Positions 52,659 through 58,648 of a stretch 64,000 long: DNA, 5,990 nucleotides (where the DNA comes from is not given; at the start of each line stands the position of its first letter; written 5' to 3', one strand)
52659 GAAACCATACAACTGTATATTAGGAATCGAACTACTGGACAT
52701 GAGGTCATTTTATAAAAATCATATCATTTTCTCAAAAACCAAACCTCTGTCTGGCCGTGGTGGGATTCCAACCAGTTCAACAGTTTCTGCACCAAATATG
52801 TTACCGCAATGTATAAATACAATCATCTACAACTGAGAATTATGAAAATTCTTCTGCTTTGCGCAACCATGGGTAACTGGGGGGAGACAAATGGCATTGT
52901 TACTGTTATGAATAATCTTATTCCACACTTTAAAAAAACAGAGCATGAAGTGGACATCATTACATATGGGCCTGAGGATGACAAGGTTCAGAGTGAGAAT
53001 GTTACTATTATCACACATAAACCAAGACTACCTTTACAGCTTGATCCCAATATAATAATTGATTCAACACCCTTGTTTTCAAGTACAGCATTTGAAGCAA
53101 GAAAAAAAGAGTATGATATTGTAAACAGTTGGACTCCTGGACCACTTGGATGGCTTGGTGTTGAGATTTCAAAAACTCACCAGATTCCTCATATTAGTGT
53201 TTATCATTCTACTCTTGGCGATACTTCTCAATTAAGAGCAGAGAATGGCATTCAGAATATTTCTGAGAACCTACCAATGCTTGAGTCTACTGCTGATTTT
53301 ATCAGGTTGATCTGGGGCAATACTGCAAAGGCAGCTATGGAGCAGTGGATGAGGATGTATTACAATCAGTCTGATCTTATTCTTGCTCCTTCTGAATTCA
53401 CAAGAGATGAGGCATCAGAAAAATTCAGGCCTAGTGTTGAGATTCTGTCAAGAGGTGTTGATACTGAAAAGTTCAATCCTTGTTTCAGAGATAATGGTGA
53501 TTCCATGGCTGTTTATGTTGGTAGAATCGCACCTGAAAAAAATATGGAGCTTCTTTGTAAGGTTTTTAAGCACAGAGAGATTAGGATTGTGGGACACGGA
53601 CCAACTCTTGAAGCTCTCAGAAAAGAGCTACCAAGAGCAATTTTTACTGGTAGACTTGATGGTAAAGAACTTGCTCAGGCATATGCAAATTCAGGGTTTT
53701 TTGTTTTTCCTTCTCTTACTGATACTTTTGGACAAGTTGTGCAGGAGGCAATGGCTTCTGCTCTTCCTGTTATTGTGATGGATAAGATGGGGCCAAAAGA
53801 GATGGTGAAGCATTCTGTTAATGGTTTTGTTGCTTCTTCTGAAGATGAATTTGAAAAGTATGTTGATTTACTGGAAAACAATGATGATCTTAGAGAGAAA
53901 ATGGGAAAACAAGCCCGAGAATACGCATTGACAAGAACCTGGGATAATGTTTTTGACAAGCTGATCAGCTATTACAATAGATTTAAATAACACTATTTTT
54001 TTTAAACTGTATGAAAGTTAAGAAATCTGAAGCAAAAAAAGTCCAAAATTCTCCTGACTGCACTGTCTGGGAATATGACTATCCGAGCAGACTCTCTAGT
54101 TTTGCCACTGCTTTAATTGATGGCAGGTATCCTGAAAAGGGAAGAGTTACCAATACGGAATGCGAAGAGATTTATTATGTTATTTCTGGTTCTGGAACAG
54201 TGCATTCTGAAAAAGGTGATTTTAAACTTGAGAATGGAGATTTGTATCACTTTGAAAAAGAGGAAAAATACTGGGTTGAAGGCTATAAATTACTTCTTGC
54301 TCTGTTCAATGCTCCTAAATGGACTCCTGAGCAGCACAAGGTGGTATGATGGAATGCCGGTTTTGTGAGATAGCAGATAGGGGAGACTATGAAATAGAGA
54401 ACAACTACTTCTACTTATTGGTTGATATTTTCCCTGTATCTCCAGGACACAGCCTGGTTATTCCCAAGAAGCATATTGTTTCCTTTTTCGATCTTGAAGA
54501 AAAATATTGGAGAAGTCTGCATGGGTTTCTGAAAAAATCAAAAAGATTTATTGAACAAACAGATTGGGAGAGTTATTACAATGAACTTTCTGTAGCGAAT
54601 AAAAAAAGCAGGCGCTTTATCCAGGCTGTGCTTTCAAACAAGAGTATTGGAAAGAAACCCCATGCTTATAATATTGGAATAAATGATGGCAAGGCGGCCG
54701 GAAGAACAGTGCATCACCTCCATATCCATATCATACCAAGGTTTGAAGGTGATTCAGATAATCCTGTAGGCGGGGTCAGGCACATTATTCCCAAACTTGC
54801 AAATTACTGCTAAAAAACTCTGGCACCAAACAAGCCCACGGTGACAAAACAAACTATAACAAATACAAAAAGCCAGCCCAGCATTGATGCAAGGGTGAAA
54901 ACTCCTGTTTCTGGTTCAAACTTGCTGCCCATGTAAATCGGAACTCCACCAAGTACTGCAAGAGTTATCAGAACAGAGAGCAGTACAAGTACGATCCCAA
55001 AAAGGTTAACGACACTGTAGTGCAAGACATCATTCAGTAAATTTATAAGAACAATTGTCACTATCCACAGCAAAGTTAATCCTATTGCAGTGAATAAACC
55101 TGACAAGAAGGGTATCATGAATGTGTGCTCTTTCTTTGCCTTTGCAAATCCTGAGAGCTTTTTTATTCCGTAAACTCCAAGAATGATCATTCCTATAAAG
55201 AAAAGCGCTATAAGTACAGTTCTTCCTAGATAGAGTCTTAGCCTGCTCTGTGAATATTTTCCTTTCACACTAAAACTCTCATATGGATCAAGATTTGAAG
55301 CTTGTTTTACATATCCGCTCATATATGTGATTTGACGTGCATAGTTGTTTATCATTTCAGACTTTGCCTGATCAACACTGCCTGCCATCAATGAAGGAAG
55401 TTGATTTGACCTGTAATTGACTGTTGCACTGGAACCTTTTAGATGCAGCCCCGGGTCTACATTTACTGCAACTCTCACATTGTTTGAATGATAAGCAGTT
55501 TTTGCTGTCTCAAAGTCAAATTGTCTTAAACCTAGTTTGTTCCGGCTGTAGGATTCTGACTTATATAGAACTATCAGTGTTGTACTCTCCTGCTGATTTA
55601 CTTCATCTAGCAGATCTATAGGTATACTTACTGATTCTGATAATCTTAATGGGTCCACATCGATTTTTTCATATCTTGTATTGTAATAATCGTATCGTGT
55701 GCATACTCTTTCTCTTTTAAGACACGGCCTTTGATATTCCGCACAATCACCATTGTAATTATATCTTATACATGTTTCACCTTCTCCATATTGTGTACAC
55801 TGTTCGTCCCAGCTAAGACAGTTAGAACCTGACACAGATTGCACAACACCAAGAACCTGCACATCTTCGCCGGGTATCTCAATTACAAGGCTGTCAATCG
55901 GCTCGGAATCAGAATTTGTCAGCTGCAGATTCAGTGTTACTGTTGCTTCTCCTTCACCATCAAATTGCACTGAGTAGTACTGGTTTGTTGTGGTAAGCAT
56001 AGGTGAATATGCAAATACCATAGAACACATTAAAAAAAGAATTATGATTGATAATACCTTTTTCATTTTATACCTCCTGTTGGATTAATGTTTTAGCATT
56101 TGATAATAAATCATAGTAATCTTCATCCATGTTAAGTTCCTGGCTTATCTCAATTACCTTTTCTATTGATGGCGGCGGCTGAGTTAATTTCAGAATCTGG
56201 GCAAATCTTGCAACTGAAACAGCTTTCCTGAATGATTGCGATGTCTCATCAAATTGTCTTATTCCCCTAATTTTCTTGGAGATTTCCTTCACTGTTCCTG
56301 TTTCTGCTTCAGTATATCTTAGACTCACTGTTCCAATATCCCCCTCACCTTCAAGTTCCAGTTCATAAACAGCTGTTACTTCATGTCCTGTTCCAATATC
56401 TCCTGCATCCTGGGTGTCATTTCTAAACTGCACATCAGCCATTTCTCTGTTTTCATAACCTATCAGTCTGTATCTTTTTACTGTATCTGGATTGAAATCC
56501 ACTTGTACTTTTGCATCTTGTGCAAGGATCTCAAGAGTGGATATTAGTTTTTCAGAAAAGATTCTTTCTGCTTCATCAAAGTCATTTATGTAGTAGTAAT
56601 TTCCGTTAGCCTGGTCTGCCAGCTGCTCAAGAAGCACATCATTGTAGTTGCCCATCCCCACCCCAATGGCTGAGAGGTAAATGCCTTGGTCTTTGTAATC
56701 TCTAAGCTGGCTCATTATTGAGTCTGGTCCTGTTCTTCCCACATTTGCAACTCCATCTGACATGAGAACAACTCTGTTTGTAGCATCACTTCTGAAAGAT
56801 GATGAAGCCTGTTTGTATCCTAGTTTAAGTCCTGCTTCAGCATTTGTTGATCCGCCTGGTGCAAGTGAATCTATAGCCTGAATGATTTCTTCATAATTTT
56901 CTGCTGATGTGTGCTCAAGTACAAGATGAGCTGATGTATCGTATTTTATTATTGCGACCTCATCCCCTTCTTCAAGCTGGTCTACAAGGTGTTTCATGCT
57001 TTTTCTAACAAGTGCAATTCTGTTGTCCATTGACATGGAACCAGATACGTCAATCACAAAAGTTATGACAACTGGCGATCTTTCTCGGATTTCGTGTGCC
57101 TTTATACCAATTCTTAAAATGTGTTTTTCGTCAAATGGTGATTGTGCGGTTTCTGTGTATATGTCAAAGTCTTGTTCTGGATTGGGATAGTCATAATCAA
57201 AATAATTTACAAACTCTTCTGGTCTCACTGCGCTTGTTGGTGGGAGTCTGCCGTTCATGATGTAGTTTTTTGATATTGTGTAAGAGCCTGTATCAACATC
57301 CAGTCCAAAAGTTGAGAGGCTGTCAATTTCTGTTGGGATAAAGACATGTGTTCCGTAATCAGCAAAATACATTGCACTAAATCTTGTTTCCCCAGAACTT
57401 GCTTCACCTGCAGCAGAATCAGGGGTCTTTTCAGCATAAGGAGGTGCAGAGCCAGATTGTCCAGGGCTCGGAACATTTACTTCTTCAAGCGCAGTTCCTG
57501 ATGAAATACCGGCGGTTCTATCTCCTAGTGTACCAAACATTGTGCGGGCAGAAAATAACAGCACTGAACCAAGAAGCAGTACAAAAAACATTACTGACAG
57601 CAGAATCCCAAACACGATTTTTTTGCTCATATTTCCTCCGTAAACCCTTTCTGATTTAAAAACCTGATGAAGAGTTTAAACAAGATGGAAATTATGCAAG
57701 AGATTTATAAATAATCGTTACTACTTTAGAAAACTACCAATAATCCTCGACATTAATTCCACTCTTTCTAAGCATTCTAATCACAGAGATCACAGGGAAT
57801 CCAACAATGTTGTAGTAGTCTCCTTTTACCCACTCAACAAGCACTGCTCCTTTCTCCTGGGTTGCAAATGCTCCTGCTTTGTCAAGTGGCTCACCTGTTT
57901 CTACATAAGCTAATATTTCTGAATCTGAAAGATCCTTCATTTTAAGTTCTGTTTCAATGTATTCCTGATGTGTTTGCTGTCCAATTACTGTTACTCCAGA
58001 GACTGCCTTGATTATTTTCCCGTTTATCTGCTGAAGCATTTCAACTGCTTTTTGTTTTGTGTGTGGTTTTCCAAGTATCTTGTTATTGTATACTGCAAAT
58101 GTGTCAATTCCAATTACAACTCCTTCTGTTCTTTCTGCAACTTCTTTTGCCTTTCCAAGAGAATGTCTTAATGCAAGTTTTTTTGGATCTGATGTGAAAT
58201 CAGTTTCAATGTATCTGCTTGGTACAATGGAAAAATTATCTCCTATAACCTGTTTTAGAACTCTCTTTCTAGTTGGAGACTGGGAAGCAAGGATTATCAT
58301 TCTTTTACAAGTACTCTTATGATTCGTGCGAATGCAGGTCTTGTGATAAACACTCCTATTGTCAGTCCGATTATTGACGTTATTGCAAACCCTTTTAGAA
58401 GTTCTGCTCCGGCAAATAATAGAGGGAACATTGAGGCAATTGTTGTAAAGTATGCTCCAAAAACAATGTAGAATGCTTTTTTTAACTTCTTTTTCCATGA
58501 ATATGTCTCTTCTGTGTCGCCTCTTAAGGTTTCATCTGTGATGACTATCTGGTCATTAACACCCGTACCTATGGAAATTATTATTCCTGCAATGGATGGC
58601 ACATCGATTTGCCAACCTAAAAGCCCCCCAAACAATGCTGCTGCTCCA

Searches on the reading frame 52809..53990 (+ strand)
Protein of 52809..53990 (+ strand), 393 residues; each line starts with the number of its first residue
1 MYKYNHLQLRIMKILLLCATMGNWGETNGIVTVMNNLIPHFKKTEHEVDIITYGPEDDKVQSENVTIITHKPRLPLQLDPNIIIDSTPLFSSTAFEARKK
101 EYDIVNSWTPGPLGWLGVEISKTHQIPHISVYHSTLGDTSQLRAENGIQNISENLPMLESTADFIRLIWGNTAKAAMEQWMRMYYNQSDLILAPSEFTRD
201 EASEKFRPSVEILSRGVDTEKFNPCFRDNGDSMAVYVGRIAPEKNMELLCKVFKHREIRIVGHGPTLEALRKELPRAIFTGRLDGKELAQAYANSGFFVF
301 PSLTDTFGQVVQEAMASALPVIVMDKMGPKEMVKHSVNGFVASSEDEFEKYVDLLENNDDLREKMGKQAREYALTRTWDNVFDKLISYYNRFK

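Call 117: search_protein_families(library=pfam, proteins=[window:52809-53990:+], max_evalue=0.0001)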
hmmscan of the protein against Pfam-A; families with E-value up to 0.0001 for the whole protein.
window:52809-53990:+ (393 aa): 6 families
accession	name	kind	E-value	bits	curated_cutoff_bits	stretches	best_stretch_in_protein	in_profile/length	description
PF00534.26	Glycos_transf_1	-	5.6e-28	98.1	26.4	1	224-371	8-171/172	Glycosyl transferases group 1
PF13692.12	Glyco_trans_1_4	-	7.1e-24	85.1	27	1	234-349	4-130/142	Glycosyl transferases group 1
PF13439.12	Glyco_transf_4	-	3.9e-21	76.2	28.5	1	28-221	2-170/170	Glycosyltransferase Family 4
PF13524.12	Glyco_trans_1_2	-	9.5e-09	35.8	25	1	249-381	6-138/144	Glycosyl transferase-like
PF20706.3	GT4-conflict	-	6.9e-08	32.3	26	1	284-341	271-328/385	Family 4 Glycosyltransferase in conflict systems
PF13579.12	Glyco_trans_4_4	-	3.9e-07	31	29.7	1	28-212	1-152/158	Glycosyl transferase 4-like domain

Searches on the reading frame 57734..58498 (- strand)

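Call 117: search_protein_families(library=pfam, proteins=[window:57734-58498:-], max_evalue=0.0001)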
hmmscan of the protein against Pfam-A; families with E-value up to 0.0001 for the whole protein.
window:57734-58498:- (254 aa): 1 family
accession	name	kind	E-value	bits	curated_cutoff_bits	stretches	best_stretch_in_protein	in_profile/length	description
PF02545.19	Maf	-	7.3e-51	172.9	27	1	68-245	2-186/187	Maf-like protein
